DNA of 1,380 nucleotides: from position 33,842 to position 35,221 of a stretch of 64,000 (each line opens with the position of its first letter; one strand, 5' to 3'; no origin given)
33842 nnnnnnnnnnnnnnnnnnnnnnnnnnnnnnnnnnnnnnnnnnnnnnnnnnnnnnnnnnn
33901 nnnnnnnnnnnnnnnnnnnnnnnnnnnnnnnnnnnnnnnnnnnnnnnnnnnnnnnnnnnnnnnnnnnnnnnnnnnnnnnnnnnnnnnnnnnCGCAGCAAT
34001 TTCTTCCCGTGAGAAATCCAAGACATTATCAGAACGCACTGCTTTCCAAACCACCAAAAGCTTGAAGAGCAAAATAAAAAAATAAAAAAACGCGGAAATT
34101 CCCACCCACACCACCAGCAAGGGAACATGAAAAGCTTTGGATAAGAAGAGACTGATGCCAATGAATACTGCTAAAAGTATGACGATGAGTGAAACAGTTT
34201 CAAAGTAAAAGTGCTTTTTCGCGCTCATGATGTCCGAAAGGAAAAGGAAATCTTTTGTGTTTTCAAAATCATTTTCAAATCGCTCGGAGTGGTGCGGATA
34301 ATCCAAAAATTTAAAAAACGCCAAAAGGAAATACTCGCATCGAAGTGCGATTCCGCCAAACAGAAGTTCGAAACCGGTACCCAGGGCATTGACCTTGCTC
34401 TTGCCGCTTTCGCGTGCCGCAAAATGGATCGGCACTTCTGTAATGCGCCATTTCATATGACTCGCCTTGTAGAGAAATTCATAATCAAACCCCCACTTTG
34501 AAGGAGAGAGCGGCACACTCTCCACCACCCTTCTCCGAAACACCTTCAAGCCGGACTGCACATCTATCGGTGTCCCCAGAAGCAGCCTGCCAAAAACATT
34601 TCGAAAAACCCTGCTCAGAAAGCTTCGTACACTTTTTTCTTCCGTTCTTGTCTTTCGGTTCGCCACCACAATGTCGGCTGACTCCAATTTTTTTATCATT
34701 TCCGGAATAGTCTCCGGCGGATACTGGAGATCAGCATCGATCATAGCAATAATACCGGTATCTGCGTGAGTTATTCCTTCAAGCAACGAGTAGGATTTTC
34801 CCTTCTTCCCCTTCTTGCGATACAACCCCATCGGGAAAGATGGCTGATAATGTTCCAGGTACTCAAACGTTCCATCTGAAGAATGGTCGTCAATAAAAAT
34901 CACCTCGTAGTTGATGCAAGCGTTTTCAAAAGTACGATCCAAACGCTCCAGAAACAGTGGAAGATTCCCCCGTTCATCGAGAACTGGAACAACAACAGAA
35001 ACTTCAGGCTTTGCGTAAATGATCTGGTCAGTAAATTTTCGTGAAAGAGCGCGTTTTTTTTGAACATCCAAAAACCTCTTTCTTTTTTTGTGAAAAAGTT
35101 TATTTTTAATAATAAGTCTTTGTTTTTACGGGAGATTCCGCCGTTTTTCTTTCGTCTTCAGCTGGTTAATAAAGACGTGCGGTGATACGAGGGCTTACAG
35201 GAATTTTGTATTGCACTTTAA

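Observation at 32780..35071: Unusual single-polypeptide fusion of a DPM1/GtrB-like GT2 and a cellulose-synthase-like processive GT2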

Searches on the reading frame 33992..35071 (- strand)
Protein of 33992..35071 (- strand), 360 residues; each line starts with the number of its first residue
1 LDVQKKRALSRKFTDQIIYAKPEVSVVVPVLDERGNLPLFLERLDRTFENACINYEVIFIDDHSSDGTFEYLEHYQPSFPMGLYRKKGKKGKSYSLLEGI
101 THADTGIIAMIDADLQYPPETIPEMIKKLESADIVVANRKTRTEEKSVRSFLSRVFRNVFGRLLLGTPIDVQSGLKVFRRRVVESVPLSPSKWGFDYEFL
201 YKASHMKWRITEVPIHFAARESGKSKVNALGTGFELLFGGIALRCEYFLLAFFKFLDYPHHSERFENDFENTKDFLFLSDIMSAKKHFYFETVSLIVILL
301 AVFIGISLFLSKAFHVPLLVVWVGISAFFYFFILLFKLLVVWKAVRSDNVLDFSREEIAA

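Call 75: search_protein_representatives(protein=window:33992-35071:-)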
Query: 360 residues. Proteins with E-value up to 0.001 (for the whole library): 39839; up to 1e-10: 8541; up to 1e-30: 197. The best 150 are listed.
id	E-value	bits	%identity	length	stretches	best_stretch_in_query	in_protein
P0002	2.4e-98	345.9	49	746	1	21-359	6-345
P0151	5.9e-72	259.2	46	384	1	14-307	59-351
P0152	2.2e-60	221.1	46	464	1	24-278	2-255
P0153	1.2e-56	208.9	44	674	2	23-245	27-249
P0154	3.7e-55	203.9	36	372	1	24-347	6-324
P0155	1.2e-54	202.2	50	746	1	21-247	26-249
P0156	1.9e-54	201.6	42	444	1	21-281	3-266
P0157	2.7e-54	201.1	45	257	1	20-244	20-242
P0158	4.3e-54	200.4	47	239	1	24-242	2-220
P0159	1.8e-53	198.4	38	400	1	23-360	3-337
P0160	2.7e-53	197.8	39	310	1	24-331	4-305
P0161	2.8e-53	197.7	48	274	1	24-244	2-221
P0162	8.8e-53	196.1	45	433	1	24-245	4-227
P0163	4.3e-52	193.8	37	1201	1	21-357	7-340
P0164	6.1e-52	193.3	41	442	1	21-246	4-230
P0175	6.9e-50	186.6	42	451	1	20-245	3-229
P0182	2.0e-49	185.0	43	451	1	23-244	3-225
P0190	2.2e-48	181.7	44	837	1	22-240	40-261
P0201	1.3e-47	179.1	42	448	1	23-245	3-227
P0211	4.7e-47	177.3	41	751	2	20-241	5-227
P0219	2.5e-46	174.9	46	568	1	20-246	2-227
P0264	6.8e-44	166.9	46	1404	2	80-249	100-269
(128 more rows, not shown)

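Call 76: search_protein_families(library=pfam, proteins=[P0164, P0175, P0182, P0201, P0153, P0190, P0211, P0219, P0163, P0264], max_evalue=0.001)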
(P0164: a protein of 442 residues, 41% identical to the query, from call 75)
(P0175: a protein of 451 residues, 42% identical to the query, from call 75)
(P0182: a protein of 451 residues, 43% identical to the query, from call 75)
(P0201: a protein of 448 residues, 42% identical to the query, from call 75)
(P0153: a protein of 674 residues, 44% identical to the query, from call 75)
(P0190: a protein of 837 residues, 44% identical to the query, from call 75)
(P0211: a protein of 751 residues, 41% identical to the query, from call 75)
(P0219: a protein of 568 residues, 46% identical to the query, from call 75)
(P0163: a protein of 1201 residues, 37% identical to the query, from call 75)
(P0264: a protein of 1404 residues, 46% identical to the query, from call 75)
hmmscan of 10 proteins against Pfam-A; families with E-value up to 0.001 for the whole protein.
P0164 (442 aa): 3 families
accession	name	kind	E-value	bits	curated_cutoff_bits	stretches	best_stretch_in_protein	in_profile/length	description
PF00535.33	Glycos_transf_2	-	6.6e-26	91.7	23.3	1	8-169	1-166/168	Glycosyl transferase family 2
PF13641.12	Glyco_tranf_2_3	-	1.4e-13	51.8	27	1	6-201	2-208/230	Glycosyltransferase like family 2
PF13506.12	Glyco_transf_21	-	7.9e-05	22.6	21.7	1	73-147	16-90/174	Glycosyl transferase family 21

P0175 (451 aa): 4 families
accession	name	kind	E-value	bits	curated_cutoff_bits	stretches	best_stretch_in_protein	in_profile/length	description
PF00535.33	Glycos_transf_2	-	3.9e-28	98.9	23.3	1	8-157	1-154/168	Glycosyl transferase family 2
PF13641.12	Glyco_tranf_2_3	-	8.8e-09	36.1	27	1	7-194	3-201/230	Glycosyltransferase like family 2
PF10111.15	Glyco_tranf_2_2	-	1.1e-05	25.5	27.3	1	8-138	1-132/276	Glycosyltransferase like family 2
PF13506.12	Glyco_transf_21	-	0.00042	20.3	21.7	1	71-123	14-66/174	Glycosyl transferase family 21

P0182 (451 aa): 4 families
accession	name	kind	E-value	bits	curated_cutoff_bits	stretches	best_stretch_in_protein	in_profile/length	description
PF00535.33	Glycos_transf_2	-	7.5e-23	81.7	23.3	1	5-159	1-159/168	Glycosyl transferase family 2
PF13641.12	Glyco_tranf_2_3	-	2.6e-06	28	27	1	4-118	3-120/230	Glycosyltransferase like family 2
PF13506.12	Glyco_transf_21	-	0.00016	21.6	21.7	1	62-137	8-84/174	Glycosyl transferase family 21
PF10111.15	Glyco_tranf_2_2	-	0.00029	20.8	27.3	1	5-113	1-116/276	Glycosyltransferase like family 2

P0201 (448 aa): 2 families
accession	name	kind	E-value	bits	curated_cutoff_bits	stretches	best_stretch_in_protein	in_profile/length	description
PF00535.33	Glycos_transf_2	-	7.9e-28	97.9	23.3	1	5-166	1-165/168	Glycosyl transferase family 2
PF13641.12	Glyco_tranf_2_3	-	6.8e-07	30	27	1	4-127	3-128/230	Glycosyltransferase like family 2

P0153 (674 aa): 5 families
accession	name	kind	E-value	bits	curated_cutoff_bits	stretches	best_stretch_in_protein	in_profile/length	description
PF00535.33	Glycos_transf_2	-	9.3e-45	153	23.3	2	29-150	1-121/168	Glycosyl transferase family 2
PF13641.12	Glyco_tranf_2_3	-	3.5e-35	122.5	27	2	418-644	1-228/230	Glycosyltransferase like family 2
PF13632.12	Glyco_trans_2_3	-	2e-16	60.9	27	1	505-640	2-136/198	Glycosyl transferase family group 2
PF13506.12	Glyco_transf_21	-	1.2e-09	38.3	21.7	1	93-147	15-70/174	Glycosyl transferase family 21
PF10111.15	Glyco_tranf_2_2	-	5e-08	33.2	27.3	0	29-134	1-107/276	Glycosyltransferase like family 2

P0190 (837 aa): 4 families
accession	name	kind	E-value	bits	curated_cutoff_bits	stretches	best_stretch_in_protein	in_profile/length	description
PF13641.12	Glyco_tranf_2_3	-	5.7e-39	134.9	27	2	442-670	1-230/230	Glycosyltransferase like family 2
PF00535.33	Glycos_transf_2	-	8.5e-36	123.9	23.3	2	43-204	1-164/168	Glycosyl transferase family 2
PF13632.12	Glyco_trans_2_3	-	3.3e-22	79.7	27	1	530-784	3-196/198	Glycosyl transferase family group 2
PF13506.12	Glyco_transf_21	-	3.5e-06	27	21.7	0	110-182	16-88/174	Glycosyl transferase family 21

P0211 (751 aa): 6 families
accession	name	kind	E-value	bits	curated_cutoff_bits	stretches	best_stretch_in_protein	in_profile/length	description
PF00535.33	Glycos_transf_2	-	5.3e-36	124.5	23.3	2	10-171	1-166/168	Glycosyl transferase family 2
PF13641.12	Glyco_tranf_2_3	-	2.6e-31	109.8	27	2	352-578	3-230/230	Glycosyltransferase like family 2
PF13632.12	Glyco_trans_2_3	-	6.7e-22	78.7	27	1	436-631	1-188/198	Glycosyl transferase family group 2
PF10111.15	Glyco_tranf_2_2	-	1.1e-08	35.4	27.3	1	10-114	1-106/276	Glycosyltransferase like family 2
PF13506.12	Glyco_transf_21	-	5.4e-08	32.9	21.7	1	69-152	10-93/174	Glycosyl transferase family 21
PF02798.26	GST_N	-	0.00059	20.6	20.9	0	27-69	15-59/76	Glutathione S-transferase, N-terminal domain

P0219 (568 aa): 5 families
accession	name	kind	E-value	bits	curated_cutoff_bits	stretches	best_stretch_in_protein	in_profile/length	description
PF00535.33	Glycos_transf_2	-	2e-27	96.6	23.3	1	7-136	1-130/168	Glycosyl transferase family 2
PF01670.23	Glyco_hydro_12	-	9.8e-10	39.3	27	1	412-566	42-205/207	Glycosyl hydrolase family 12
PF13641.12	Glyco_tranf_2_3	-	1.6e-09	38.6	27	1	5-123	2-125/230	Glycosyltransferase like family 2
PF13506.12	Glyco_transf_21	-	7.8e-06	25.9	21.7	1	60-119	6-65/174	Glycosyl transferase family 21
PF12804.13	NTP_transf_3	-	3e-05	24.7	27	1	20-123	24-125/160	MobA-like NTP transferase domain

P0163 (1201 aa): 11 families
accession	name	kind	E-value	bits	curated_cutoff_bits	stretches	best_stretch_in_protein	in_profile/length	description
PF00535.33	Glycos_transf_2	-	6.8e-41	140.4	23.3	2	11-168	1-164/168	Glycosyl transferase family 2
PF00534.26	Glycos_transf_1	-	6e-39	133.8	26.4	1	1005-1157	16-169/172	Glycosyl transferases group 1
PF13692.12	Glyco_trans_1_4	-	2e-30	106.4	27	1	1005-1146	2-142/142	Glycosyl transferases group 1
PF13641.12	Glyco_tranf_2_3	-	1.7e-28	100.6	27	2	352-578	3-230/230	Glycosyltransferase like family 2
PF13632.12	Glyco_trans_2_3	-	1.8e-24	87.1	27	1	436-641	1-183/198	Glycosyl transferase family group 2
PF13439.12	Glyco_transf_4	-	2.5e-15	57.4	28.5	1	833-990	2-165/170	Glycosyltransferase Family 4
PF20706.3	GT4-conflict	-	8.6e-10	38.6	26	1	980-1145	173-356/385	Family 4 Glycosyltransferase in conflict systems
PF13506.12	Glyco_transf_21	-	1.2e-07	31.8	21.7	0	69-120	9-60/174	Glycosyl transferase family 21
PF13579.12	Glyco_trans_4_4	-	2.5e-07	31.6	29.7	1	833-990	1-158/158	Glycosyl transferase 4-like domain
PF10111.15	Glyco_tranf_2_2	-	2.3e-05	24.5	27.3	1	11-102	1-93/276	Glycosyltransferase like family 2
PF13704.12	Glyco_tranf_2_4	-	0.00044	21.1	27.5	0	41-100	20-81/98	Glycosyl transferase family 2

P0264 (1404 aa): 9 families
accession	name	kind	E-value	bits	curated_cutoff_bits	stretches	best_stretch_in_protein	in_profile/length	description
PF00534.26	Glycos_transf_1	-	8.4e-43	146.3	26.4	1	1205-1365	10-172/172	Glycosyl transferases group 1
PF00535.33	Glycos_transf_2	-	4.6e-33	115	23.3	3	94-204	48-166/168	Glycosyl transferase family 2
PF13692.12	Glyco_trans_1_4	-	2.7e-32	112.4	27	1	1210-1351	2-142/142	Glycosyl transferases group 1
PF13641.12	Glyco_tranf_2_3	-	1.3e-28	101.1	27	1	386-611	3-229/230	Glycosyltransferase like family 2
PF13632.12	Glyco_trans_2_3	-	4.2e-22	79.4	27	1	471-692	2-187/198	Glycosyl transferase family group 2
PF13439.12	Glyco_transf_4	-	1e-13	52.1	28.5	1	1038-1197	2-167/170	Glycosyltransferase Family 4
PF20706.3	GT4-conflict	-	5.9e-11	42.4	26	1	1203-1324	191-320/385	Family 4 Glycosyltransferase in conflict systems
PF13506.12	Glyco_transf_21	-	1.7e-05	24.8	21.7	0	445-609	6-172/174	Glycosyl transferase family 21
PF13579.12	Glyco_trans_4_4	-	0.00026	21.8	29.7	1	1038-1195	1-158/158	Glycosyl transferase 4-like domain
